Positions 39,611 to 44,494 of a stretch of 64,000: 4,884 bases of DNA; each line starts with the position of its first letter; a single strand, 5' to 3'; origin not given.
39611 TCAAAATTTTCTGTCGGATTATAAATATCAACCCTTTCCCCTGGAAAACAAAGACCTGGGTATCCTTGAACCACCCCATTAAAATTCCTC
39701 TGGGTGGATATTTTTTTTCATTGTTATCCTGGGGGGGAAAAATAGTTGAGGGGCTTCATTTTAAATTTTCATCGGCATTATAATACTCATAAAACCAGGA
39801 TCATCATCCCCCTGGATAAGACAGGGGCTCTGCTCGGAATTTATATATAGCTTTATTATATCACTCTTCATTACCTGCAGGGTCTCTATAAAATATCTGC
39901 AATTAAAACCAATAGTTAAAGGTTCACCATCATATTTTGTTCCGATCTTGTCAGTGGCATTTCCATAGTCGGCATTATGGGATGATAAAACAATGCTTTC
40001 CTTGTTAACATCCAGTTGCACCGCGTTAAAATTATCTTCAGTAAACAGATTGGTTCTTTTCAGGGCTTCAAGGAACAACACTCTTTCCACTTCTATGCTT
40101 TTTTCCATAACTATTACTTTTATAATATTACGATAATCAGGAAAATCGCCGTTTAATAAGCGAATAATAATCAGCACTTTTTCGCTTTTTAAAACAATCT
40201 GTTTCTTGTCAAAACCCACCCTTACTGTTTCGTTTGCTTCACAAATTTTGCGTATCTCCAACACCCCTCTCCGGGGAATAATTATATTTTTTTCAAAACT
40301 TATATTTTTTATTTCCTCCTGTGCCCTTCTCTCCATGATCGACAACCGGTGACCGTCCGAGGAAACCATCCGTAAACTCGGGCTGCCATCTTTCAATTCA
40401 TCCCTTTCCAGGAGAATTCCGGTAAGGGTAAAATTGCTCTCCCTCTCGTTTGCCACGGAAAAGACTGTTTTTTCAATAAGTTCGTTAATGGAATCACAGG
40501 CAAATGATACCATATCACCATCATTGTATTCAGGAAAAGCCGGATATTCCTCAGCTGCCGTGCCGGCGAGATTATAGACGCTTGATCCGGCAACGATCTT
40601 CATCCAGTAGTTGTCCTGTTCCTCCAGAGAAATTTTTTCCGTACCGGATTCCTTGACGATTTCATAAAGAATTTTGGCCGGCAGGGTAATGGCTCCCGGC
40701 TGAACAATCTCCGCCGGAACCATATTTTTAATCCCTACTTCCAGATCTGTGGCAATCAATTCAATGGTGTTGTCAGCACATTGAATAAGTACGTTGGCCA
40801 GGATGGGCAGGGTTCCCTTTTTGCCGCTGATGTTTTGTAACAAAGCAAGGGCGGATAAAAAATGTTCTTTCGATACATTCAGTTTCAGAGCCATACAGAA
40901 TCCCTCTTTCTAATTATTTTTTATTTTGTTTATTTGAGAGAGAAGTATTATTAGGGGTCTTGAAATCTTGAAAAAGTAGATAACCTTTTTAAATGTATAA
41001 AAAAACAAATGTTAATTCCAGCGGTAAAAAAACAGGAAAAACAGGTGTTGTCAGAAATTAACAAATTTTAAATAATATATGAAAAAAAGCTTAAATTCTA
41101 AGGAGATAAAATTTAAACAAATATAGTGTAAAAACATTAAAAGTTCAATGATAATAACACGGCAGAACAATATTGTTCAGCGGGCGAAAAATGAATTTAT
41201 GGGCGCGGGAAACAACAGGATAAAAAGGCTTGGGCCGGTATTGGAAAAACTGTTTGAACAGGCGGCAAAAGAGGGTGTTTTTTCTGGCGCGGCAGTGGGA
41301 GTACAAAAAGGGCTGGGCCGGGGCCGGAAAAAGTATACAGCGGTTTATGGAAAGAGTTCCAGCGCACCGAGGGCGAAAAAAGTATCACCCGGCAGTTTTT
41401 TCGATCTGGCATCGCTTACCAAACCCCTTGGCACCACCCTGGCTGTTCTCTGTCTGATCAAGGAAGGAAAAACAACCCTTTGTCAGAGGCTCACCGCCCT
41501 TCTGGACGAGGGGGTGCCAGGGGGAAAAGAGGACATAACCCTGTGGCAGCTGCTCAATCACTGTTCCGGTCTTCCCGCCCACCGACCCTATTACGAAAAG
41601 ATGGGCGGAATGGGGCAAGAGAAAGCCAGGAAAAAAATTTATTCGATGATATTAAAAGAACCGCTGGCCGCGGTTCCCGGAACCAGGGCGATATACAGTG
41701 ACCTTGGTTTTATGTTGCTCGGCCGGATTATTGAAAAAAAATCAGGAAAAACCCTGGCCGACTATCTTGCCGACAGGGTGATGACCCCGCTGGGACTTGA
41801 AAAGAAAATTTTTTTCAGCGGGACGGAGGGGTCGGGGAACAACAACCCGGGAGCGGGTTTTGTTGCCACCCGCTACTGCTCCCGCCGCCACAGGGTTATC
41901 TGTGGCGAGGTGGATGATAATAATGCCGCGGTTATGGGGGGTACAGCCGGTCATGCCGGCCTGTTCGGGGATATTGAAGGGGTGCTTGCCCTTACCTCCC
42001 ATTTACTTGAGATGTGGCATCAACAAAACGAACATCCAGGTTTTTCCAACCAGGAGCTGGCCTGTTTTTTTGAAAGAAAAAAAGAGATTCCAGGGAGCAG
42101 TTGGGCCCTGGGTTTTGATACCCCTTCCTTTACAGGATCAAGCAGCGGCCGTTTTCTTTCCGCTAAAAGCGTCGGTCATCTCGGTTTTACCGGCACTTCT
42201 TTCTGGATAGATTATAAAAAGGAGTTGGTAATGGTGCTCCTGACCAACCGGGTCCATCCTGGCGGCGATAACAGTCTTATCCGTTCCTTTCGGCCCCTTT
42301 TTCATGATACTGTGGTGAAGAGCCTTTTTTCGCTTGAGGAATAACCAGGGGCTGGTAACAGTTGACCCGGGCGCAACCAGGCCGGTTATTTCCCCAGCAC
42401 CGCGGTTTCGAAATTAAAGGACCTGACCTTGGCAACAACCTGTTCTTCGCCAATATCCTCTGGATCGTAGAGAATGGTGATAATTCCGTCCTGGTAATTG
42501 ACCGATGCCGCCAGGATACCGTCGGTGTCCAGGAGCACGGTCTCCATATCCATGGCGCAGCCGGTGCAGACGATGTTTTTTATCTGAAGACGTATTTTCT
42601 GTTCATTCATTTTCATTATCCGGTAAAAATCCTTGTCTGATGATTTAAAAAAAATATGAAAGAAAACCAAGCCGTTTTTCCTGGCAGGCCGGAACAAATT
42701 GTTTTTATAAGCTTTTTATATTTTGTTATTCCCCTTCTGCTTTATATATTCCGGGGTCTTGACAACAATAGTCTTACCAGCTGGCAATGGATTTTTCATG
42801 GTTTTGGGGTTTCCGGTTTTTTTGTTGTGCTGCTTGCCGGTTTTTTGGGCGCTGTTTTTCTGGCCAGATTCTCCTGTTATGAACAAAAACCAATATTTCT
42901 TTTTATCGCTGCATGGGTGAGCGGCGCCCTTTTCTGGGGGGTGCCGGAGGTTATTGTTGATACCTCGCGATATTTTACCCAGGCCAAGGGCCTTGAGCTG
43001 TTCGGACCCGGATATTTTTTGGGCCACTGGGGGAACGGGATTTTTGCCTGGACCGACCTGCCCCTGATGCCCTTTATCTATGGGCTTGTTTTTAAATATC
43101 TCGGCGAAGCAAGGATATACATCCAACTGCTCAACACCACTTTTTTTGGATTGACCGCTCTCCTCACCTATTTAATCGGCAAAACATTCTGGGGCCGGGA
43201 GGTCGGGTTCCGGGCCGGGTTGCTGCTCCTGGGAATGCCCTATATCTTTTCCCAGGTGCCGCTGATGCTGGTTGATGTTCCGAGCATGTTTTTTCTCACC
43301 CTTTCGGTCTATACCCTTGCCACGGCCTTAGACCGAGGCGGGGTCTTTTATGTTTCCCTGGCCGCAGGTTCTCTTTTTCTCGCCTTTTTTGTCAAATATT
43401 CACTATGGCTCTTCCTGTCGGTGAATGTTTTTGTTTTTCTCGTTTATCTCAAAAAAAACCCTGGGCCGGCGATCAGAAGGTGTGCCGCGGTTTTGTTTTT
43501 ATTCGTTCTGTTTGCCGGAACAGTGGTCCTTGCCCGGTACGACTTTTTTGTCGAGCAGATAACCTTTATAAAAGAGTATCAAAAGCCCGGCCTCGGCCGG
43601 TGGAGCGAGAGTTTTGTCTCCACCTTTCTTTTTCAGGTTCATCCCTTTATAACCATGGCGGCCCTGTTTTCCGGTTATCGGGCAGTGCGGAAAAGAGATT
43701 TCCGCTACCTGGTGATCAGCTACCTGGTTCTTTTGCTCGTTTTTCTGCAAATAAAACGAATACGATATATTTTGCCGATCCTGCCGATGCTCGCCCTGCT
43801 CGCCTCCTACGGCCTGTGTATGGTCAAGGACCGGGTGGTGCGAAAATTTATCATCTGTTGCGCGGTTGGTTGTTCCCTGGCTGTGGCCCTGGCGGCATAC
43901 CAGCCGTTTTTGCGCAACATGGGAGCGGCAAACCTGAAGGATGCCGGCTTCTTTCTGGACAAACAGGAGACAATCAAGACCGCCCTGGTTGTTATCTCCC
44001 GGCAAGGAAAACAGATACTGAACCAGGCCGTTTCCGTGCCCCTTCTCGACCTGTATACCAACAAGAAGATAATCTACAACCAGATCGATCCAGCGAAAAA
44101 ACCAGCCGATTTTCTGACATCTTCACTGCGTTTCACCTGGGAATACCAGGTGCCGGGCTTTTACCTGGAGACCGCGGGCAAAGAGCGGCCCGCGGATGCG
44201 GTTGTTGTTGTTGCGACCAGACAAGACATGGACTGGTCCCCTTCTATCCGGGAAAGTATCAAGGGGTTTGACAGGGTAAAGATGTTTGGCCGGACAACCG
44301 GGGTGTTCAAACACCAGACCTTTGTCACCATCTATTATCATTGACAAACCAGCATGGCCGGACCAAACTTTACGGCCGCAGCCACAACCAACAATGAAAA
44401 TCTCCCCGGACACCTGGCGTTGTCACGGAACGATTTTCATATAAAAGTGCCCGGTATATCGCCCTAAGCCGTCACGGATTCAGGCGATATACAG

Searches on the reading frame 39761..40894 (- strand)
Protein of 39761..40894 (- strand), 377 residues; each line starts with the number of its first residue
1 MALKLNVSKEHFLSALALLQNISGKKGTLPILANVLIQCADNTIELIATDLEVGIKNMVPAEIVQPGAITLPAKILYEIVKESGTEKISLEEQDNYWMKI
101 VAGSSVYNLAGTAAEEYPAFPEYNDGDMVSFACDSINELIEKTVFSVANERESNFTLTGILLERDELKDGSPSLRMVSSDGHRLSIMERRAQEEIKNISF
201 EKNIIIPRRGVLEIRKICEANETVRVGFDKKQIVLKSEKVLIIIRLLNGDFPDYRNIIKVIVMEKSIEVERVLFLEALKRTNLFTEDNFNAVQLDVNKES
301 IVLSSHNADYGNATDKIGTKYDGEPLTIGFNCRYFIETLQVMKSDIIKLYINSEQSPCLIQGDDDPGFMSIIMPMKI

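Call 7: search_protein_families(library=pfam, proteins=[window:39761-40894:-])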
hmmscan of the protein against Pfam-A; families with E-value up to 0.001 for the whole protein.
window:39761-40894:- (377 aa): 3 families
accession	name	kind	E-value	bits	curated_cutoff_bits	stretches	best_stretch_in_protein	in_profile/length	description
PF00712.24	DNA_pol3_beta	-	2.3e-27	96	24.4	1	3-120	1-119/120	DNA polymerase III beta subunit, N-terminal domain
PF02768.20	DNA_pol3_beta_3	-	6.4e-25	87.7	27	1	264-375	9-120/121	DNA polymerase III beta subunit, C-terminal domain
PF02767.21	DNA_pol3_beta_2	-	8.9e-23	81.2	27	1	134-253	5-116/116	DNA polymerase III beta subunit, central domain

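Call 10: find_encoding_contigs(protein=window:39761-40894:-, flank=3000, max_places=4)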
Protein window:39761-40894:- (377 aa): no gene with exactly this product is on record in the collection.

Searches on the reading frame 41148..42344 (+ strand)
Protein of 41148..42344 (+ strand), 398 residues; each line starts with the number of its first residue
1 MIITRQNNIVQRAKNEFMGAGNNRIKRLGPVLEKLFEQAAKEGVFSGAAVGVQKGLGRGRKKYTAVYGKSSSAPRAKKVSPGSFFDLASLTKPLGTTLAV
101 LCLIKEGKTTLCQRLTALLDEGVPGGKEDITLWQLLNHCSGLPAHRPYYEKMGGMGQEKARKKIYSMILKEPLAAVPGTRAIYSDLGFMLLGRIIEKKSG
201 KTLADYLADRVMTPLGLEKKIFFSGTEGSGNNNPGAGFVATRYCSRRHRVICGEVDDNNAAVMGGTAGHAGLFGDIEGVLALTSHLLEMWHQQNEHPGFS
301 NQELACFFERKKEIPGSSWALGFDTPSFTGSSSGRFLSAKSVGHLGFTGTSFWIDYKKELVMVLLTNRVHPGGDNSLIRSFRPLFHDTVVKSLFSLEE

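Call 14: search_protein_families(library=pfam, proteins=[window:41148-42344:+])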
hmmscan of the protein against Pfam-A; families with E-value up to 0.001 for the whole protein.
window:41148-42344:+ (398 aa): 1 family
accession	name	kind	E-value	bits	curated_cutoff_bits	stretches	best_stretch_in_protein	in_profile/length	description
PF00144.29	Beta-lactamase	-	3.1e-42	145.4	27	1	33-375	2-317/329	Beta-lactamase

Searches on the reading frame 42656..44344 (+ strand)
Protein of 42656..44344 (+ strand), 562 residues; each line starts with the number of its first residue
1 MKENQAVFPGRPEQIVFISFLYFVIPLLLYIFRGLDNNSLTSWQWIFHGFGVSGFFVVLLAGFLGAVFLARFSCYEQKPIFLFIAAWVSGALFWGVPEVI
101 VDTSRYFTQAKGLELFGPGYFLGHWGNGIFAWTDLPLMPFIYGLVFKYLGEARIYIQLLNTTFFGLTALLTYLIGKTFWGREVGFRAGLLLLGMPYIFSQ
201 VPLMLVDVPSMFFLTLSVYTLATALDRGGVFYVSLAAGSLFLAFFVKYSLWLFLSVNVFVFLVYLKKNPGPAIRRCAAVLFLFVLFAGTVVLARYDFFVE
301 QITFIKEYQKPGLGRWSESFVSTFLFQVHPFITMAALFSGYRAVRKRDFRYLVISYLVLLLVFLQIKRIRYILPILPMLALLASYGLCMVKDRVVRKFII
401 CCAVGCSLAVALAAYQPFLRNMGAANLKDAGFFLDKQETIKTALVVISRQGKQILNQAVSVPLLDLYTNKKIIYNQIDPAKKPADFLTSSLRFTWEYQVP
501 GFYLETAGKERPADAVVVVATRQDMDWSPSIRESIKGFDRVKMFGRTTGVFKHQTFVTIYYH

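Call 14: search_protein_families(library=pfam, proteins=[window:42656-44344:+])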
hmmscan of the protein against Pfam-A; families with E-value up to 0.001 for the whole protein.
window:42656-44344:+ (562 aa): 1 family
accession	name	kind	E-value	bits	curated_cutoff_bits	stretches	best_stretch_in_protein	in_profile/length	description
PF13231.12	PMT_2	-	3.2e-05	24.6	26.1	1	136-277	4-142/160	Dolichyl-phosphate-mannose-protein mannosyltransferase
